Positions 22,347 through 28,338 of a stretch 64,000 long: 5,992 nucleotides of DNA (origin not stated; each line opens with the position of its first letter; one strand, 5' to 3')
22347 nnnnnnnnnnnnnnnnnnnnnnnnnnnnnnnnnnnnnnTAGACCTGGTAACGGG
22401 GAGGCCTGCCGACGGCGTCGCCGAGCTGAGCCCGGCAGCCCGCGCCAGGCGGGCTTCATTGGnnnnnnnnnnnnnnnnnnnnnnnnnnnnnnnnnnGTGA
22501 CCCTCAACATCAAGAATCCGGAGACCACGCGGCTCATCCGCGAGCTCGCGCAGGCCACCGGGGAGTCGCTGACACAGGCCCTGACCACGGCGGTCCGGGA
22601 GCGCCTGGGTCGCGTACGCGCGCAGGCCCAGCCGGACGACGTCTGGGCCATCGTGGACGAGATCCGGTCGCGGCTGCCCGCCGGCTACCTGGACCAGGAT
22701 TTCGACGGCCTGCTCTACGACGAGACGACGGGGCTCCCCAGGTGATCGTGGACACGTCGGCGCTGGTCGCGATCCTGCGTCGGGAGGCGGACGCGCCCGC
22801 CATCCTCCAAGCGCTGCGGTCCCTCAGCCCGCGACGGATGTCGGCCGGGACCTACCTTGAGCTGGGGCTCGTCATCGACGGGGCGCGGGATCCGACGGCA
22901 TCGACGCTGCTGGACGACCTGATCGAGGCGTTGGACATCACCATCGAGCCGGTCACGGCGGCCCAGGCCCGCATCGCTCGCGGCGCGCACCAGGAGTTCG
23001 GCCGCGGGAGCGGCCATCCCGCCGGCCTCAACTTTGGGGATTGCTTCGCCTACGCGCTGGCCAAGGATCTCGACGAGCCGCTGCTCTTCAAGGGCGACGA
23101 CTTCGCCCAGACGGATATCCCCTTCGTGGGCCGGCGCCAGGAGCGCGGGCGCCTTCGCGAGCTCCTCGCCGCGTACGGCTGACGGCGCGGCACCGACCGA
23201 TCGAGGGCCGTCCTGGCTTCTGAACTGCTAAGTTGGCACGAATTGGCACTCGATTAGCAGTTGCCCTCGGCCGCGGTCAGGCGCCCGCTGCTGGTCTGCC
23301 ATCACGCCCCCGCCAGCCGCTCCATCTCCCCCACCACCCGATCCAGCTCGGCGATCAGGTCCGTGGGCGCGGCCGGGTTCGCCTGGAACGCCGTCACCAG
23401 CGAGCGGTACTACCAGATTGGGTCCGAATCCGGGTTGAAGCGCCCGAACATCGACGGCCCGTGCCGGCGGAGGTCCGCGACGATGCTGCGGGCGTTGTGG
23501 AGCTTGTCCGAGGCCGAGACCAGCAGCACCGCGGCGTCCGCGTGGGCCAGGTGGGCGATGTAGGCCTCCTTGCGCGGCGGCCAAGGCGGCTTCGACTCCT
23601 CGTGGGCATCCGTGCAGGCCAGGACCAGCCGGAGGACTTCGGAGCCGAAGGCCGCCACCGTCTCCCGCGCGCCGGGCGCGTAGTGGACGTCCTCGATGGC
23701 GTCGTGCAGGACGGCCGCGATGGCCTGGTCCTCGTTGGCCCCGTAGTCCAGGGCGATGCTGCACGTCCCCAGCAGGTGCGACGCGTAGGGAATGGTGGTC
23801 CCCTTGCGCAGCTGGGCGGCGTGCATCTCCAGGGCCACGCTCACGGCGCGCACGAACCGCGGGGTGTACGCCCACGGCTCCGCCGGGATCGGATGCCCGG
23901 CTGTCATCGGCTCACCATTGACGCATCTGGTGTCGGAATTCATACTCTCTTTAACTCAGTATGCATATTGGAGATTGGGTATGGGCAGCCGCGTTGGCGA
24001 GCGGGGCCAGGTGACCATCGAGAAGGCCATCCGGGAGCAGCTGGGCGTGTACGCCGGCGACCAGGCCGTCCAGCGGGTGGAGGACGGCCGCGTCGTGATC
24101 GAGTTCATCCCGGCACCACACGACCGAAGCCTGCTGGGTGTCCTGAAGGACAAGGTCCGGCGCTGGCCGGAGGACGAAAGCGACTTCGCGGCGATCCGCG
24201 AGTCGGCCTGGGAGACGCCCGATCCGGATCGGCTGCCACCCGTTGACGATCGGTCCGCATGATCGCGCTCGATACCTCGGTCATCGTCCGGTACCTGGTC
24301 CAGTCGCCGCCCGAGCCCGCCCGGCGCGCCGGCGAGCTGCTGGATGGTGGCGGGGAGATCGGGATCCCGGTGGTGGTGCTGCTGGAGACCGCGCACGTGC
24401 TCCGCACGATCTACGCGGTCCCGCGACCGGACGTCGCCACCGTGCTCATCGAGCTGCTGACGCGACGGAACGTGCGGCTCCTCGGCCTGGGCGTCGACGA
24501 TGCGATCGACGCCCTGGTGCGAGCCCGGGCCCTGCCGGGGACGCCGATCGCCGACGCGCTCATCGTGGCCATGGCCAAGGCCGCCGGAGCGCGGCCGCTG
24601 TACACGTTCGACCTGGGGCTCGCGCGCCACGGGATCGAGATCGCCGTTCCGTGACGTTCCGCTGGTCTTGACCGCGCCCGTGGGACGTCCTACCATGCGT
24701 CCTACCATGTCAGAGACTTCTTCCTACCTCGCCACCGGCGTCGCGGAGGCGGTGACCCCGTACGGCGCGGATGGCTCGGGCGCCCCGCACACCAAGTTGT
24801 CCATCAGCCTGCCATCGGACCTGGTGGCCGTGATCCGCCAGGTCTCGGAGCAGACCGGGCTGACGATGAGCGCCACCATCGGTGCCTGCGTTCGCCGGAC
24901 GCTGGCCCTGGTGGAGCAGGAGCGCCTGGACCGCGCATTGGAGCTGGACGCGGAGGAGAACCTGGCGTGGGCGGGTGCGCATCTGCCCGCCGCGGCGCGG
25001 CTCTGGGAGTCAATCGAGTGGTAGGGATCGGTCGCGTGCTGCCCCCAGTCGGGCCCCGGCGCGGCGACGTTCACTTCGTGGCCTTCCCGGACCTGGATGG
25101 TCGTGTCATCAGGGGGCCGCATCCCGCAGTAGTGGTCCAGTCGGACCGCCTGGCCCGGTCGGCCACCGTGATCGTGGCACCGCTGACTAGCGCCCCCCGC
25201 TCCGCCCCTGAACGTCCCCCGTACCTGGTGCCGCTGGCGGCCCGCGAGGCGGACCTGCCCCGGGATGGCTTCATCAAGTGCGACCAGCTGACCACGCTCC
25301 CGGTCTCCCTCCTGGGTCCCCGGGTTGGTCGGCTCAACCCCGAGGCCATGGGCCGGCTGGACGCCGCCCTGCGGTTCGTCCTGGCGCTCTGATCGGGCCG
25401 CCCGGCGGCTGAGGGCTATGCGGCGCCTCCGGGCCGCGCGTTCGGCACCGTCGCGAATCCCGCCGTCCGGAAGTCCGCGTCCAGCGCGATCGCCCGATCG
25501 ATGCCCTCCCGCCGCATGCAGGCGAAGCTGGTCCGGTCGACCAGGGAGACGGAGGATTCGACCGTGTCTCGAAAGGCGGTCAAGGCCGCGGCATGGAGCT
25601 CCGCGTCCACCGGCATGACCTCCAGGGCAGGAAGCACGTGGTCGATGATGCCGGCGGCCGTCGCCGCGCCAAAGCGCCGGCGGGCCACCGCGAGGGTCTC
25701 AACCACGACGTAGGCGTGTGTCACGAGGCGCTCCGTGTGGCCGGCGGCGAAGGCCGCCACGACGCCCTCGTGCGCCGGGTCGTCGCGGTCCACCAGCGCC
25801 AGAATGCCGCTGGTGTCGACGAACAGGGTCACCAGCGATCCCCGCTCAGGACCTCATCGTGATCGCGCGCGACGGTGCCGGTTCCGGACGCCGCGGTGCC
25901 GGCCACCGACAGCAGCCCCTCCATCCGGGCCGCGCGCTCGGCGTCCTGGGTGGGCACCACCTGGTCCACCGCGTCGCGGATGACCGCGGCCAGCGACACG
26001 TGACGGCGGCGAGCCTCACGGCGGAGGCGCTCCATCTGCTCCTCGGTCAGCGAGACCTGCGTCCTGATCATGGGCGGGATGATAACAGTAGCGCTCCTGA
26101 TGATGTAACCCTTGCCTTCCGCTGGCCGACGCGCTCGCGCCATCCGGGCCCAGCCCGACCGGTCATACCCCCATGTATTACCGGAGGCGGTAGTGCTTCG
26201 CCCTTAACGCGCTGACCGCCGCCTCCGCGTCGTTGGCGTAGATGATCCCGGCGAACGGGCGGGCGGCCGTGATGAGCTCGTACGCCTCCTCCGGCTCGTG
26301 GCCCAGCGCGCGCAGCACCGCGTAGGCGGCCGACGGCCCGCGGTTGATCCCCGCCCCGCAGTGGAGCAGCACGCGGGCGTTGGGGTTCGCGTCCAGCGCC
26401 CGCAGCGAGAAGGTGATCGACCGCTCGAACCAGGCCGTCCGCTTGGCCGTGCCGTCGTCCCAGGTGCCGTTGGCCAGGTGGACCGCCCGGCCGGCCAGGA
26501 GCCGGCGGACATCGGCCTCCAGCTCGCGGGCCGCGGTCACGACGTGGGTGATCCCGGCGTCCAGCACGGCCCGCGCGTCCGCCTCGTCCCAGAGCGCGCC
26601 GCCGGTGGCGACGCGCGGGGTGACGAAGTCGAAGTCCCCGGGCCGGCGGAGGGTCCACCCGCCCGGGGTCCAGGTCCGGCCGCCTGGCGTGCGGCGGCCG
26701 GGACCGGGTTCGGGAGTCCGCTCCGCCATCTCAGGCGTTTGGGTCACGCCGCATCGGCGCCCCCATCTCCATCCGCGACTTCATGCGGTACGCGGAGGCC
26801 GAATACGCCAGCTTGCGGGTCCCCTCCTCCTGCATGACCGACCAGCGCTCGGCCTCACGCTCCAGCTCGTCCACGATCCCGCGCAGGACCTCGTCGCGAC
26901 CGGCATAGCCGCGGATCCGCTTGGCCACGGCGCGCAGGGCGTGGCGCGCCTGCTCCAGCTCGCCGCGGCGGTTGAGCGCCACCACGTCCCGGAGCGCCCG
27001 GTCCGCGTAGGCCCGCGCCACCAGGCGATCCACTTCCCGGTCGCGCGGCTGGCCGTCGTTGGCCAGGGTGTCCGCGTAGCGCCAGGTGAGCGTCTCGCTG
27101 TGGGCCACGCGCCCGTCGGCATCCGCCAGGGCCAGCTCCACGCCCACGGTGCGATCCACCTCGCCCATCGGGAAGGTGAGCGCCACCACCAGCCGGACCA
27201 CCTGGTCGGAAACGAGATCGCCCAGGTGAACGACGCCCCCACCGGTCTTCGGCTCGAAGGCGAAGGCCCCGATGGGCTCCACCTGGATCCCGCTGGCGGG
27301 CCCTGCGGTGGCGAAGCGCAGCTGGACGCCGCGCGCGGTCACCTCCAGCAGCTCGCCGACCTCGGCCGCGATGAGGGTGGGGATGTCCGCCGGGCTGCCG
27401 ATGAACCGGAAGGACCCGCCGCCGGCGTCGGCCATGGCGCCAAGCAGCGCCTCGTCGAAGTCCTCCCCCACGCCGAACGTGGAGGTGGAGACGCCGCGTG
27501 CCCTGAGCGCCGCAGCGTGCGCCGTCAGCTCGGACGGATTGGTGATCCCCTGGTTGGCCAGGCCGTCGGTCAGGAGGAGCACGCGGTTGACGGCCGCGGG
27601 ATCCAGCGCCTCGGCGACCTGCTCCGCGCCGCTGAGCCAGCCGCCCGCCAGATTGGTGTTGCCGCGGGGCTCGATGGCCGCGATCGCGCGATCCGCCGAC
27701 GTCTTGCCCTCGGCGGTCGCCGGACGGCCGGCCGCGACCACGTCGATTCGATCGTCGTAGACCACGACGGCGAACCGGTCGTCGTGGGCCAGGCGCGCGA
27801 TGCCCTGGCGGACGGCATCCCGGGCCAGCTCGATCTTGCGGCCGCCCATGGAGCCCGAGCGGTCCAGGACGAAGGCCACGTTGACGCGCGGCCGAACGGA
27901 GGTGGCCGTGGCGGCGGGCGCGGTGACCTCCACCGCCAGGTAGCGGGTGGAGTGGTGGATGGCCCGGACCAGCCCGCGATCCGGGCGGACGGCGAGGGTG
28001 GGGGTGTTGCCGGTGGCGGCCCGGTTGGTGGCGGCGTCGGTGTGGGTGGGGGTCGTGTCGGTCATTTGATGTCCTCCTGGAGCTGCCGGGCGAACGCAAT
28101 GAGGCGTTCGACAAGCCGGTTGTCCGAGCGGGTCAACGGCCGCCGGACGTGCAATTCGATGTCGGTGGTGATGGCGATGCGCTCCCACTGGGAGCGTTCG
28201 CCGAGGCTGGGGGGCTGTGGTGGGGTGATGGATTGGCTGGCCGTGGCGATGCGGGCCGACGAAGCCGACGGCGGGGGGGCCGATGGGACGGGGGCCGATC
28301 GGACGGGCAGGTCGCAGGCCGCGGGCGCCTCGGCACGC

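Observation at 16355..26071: Composite defense/addiction island: divergent SRA-NERD-helicase and RecQ-PRTase-DprA operons sharing a 55-bp control region, directly followed by four type II TA pairs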

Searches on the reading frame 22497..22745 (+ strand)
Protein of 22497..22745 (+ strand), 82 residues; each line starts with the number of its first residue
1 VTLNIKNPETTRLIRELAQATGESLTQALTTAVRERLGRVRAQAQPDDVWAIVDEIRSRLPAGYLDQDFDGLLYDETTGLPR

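Call 5: search_protein_families(library=pfam, proteins=[window:22497-22745:+], max_evalue=0.01)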
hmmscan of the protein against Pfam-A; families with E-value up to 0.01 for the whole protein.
window:22497-22745:+ (82 aa): 1 family
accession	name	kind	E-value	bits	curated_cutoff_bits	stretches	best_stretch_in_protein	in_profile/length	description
PF07704.17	PSK_trans_fac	-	4.7e-20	72.7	28.3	1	1-77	1-79/82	Rv0623-like transcription factor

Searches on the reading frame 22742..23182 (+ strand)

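Call 5: search_protein_families(library=pfam, proteins=[window:22742-23182:+], max_evalue=0.01)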
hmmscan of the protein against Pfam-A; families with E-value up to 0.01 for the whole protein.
window:22742-23182:+ (146 aa): 1 family
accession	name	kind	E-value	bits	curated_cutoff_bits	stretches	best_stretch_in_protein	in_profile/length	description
PF01850.27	PIN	-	1.6e-15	58.2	23.6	1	1-125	1-118/120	PIN domain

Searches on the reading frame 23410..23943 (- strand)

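Call 5: search_protein_families(library=pfam, proteins=[window:23410-23943:-], max_evalue=0.01)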
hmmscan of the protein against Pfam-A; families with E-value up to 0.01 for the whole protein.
window:23410-23943:- (177 aa): 2 families
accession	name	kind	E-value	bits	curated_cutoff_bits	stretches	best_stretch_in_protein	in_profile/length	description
PF13328.12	HD_4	-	4.8e-18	65.8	27.2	1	33-154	1-127/156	HD domain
PF01966.28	HD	-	0.00062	20.5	22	1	54-150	2-115/116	HD domain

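Call 6: search_protein_families(library=padloc, proteins=[window:23410-23943:-], max_evalue=0.01)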
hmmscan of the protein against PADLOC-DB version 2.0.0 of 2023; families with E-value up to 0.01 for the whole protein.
window:23410-23943:- (177 aa): 0 families

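Call 8: search_protein_families(library=ncbifam, proteins=[window:23410-23943:-], max_evalue=0.01)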
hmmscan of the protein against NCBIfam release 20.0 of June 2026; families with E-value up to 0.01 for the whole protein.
window:23410-23943:- (177 aa): 2 families
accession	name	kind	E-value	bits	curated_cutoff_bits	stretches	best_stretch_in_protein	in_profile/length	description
TIGR00691.1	spoT_relA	subfamily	4.8e-12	45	499.2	1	33-154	1-122/687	RelA/SpoT family protein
NF008303.0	PRK11092.1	equivalog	3.7e-05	22.1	947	1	31-154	24-147/702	bifunctional GTP diphosphokinase/guanosine-3',5'-bis pyrophosphate 3'-pyrophosphohydrolase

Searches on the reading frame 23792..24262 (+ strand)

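Call 5: search_protein_families(library=pfam, proteins=[window:23792-24262:+], max_evalue=0.01)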
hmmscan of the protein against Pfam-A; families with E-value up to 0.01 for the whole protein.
window:23792-24262:+ (156 aa): 1 family
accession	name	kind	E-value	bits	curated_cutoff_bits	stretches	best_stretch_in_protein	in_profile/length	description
PF04014.23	MazE_antitoxin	-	0.0021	18.4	24.7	1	67-104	3-41/48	Antidote-toxin recognition MazE, bacterial antitoxin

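Call 8: search_protein_families(library=ncbifam, proteins=[window:23792-24262:+], max_evalue=0.01)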
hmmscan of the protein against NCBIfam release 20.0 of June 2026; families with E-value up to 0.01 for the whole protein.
window:23792-24262:+ (156 aa): 3 families
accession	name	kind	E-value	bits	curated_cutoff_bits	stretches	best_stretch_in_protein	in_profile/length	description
TIGR01439.1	lp_hng_hel_AbrB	domain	2.7e-07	30.2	28.3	1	67-104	3-41/44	transcriptional regulator, AbrB family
NF007429.0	PRK09974.1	equivalog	0.00065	19.6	125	1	63-111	12-61/114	type II toxin-antitoxin system PrlF family antitoxin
NF040962.1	near_HgcAB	equivalog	0.0023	17.7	70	1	68-94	10-38/70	HgcAB-associated protein HgcC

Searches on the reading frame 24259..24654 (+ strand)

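Call 5: search_protein_families(library=pfam, proteins=[window:24259-24654:+], max_evalue=0.01)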
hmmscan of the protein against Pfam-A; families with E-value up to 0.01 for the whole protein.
window:24259-24654:+ (131 aa): 1 family
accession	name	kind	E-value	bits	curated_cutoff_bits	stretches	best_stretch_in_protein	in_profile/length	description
PF01850.27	PIN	-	4e-13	50.5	23.6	1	2-124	1-117/120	PIN domain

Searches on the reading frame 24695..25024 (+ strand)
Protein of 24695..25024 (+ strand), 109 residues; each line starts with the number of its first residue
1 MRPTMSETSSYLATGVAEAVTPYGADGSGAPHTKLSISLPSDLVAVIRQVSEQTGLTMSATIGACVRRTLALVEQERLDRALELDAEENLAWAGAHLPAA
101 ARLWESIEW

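Call 22: search_protein_families(library=pfam, proteins=[window:24695-25024:+], max_evalue=1)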
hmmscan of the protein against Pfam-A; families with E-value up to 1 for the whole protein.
window:24695-25024:+ (109 aa): 1 family
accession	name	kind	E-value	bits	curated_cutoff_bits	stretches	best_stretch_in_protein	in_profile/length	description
PF19891.5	DUF6364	-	0.18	12.7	27.3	1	32-64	2-34/70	Family of unknown function (DUF6364)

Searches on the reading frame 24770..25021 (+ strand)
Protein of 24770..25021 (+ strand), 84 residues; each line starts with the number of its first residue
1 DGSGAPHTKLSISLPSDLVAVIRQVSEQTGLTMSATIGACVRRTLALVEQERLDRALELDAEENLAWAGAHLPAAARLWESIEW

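Call 76: search_protein_families(library=pfam, proteins=[window:24770-25021:+], max_evalue=10)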
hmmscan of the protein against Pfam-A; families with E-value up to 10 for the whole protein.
window:24770-25021:+ (84 aa): 2 families
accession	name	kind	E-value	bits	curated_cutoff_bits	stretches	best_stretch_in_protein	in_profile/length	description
PF01402.27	RHH_1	-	0.1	13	20.5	1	10-37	2-29/39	Ribbon-helix-helix protein, copG family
PF19891.5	DUF6364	-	0.11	13.4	27.3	1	7-40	2-35/70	Family of unknown function (DUF6364)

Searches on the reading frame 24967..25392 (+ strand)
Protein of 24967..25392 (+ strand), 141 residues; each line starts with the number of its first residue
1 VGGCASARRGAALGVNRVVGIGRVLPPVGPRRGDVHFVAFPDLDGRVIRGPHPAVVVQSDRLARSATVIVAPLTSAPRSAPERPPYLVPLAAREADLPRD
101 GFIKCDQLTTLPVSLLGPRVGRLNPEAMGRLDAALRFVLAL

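Call 7: search_protein_families(library=pfam, proteins=[window:24967-25392:+], max_evalue=0.01)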
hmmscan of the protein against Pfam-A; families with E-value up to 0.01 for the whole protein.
window:24967-25392:+ (141 aa): 2 families
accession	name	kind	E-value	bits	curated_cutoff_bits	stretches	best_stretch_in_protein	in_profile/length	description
PF02452.23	PemK_toxin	-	2e-21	76.7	23.1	1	31-138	1-108/109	PemK-like, MazF-like toxin of type II toxin-antitoxin system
PF01845.23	CcdB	-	0.0001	22.9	28.6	1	55-139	19-99/101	CcdB protein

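Call 8: search_protein_families(library=ncbifam, proteins=[window:24967-25392:+], max_evalue=0.01)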
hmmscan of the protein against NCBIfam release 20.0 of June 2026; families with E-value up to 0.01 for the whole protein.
window:24967-25392:+ (141 aa): 1 family
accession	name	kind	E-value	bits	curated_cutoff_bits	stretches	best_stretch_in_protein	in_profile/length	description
NF052489.1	TAtMazFAgrob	equivalog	0.002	17.9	150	1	30-111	6-82/118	type II toxin-antitoxin system toxin MazF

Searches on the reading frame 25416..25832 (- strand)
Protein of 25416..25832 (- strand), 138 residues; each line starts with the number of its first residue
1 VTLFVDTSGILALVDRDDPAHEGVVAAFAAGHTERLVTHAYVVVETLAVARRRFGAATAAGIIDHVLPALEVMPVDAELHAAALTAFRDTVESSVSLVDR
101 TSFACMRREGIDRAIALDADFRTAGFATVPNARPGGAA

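Call 7: search_protein_families(library=pfam, proteins=[window:25416-25832:-], max_evalue=0.01)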
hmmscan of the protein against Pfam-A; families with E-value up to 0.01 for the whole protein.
window:25416-25832:- (138 aa): 1 family
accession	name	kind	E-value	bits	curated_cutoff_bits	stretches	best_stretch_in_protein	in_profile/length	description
PF01850.27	PIN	-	3.6e-14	53.9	23.6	1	4-125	2-118/120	PIN domain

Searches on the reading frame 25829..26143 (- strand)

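Call 7: search_protein_families(library=pfam, proteins=[window:25829-26143:-], max_evalue=0.01)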
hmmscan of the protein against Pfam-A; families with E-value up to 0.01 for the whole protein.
window:25829-26143:- (104 aa): 1 family
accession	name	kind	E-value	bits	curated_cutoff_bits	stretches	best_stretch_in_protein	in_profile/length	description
PF01402.27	RHH_1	-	6.5e-07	29.5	20.5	1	27-61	1-35/39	Ribbon-helix-helix protein, copG family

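Call 8: search_protein_families(library=ncbifam, proteins=[window:25829-26143:-], max_evalue=0.01)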
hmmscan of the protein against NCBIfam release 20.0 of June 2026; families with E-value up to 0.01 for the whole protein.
window:25829-26143:- (104 aa): 0 families

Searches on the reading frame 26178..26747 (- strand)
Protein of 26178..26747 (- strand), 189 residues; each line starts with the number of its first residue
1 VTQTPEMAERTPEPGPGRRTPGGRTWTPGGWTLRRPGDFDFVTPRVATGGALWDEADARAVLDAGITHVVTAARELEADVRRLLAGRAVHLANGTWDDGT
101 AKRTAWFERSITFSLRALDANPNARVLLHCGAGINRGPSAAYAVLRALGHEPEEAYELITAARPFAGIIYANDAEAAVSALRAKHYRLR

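Call 7: search_protein_families(library=pfam, proteins=[window:26178-26747:-], max_evalue=0.01)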
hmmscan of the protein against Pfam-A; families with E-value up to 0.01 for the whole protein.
window:26178-26747:- (189 aa): 2 families
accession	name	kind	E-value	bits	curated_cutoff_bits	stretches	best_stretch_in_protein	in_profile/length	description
PF00782.25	DSPc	-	8.1e-05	22.9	33.5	1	65-164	18-115/133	Dual specificity phosphatase, catalytic domain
PF22784.1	PTP-SAK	-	0.0019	18.7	27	1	55-156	21-120/153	Swiss Army Knife protein, DSP-PTPase phosphatase domain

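Call 87: search_protein_families(library=padloc, proteins=[window:26178-26729:-], max_evalue=0.00001)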
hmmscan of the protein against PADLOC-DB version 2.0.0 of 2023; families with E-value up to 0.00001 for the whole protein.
window:26178-26729:- (183 aa): 0 families

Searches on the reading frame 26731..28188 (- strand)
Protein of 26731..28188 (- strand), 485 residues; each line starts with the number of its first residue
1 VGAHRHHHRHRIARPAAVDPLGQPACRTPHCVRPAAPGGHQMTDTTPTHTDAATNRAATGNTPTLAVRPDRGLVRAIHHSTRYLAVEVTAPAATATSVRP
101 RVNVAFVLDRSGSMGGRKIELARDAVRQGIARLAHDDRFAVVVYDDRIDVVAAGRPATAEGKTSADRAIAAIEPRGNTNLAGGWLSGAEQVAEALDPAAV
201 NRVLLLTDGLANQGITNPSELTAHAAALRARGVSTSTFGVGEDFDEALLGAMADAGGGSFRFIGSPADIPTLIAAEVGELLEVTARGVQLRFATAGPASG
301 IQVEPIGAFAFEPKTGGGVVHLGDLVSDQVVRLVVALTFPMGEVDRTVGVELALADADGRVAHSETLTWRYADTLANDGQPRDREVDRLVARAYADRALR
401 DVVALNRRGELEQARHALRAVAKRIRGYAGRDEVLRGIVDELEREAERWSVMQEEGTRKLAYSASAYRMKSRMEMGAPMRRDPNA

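Call 7: search_protein_families(library=pfam, proteins=[window:26731-28188:-], max_evalue=0.01)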
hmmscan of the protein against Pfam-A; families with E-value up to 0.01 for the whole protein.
window:26731-28188:- (485 aa): 4 families
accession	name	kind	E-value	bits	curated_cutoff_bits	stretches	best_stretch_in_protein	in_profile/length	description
PF00092.34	VWA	-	3.6e-17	63.6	23.8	1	103-260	1-158/174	von Willebrand factor type A domain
PF13519.12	VWA_2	-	5.5e-12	46.7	27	1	104-209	1-106/107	von Willebrand factor type A domain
PF13768.12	VWA_3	-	5.7e-12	46.4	27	1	103-262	2-155/155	von Willebrand factor type A domain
PF11775.14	CobT_C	-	0.0041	17.2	21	0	104-125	15-36/220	Cobalamin biosynthesis protein CobT VWA domain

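Call 87: search_protein_families(library=padloc, proteins=[window:26731-28065:-], max_evalue=0.00001)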
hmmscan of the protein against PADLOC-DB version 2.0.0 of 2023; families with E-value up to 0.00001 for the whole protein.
window:26731-28065:- (444 aa): 0 families
